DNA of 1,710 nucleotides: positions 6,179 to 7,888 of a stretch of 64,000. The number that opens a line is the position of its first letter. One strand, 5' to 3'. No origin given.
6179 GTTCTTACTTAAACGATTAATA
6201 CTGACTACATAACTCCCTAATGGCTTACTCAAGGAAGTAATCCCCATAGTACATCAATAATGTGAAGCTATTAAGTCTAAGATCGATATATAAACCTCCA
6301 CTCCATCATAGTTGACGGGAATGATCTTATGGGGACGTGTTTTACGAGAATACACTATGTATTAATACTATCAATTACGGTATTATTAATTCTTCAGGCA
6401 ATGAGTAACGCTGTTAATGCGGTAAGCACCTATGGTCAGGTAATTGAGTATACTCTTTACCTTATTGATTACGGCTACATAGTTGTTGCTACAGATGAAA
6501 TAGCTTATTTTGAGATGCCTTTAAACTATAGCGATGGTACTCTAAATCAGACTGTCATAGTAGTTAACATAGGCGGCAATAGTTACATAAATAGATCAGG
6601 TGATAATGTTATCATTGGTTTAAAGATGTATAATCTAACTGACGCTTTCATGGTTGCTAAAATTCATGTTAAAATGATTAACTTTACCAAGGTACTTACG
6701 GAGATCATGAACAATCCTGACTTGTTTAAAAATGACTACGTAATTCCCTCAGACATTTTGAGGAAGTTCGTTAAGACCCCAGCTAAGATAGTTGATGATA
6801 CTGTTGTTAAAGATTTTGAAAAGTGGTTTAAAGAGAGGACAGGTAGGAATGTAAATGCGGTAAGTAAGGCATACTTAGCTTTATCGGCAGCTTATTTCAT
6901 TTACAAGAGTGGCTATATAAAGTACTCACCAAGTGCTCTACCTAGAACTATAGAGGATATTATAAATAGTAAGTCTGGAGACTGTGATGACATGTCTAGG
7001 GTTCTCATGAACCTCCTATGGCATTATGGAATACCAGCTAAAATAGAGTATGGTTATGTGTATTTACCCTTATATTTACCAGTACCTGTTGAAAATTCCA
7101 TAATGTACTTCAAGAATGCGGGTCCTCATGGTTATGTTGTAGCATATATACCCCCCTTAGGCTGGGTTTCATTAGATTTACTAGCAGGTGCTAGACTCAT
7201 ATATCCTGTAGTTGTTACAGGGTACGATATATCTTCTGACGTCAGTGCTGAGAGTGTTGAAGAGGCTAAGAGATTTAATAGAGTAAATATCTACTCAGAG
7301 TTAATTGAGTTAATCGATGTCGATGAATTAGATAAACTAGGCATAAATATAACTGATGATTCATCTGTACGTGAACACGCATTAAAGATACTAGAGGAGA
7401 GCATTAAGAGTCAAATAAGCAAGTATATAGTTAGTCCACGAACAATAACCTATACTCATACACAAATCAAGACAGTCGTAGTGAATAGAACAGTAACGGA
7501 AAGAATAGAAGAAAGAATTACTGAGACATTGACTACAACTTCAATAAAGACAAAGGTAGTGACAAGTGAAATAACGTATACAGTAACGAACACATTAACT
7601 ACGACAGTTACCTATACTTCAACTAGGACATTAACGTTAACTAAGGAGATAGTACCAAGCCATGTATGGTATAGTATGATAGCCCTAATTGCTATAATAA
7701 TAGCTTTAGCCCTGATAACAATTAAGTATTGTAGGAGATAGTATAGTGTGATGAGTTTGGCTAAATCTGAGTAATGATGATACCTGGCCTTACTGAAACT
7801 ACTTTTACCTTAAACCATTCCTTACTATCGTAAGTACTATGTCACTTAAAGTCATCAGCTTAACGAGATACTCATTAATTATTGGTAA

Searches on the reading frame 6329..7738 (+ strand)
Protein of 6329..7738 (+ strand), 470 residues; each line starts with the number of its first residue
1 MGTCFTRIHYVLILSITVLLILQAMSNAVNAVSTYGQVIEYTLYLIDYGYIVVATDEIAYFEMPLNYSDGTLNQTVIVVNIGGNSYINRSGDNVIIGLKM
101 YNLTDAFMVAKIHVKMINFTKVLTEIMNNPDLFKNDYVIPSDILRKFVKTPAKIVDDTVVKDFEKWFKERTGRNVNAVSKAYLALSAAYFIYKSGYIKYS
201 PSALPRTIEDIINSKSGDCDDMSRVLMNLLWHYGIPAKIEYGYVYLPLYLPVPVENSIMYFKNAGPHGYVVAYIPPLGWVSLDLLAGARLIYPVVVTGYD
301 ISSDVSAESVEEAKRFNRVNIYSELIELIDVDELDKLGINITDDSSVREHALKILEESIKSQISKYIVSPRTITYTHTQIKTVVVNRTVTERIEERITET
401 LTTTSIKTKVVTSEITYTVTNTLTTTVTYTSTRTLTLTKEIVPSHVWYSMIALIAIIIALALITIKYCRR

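Call 66: search_protein_families(library=pfam, proteins=[window:6329-7738:+], max_evalue=0.001)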
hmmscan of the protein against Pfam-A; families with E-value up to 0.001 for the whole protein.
window:6329-7738:+ (470 aa): 1 family
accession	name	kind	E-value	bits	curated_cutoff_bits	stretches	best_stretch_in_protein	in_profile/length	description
PF01841.26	Transglut_core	-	9.4e-10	39.2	23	1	189-283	23-107/108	Transglutaminase-like superfamily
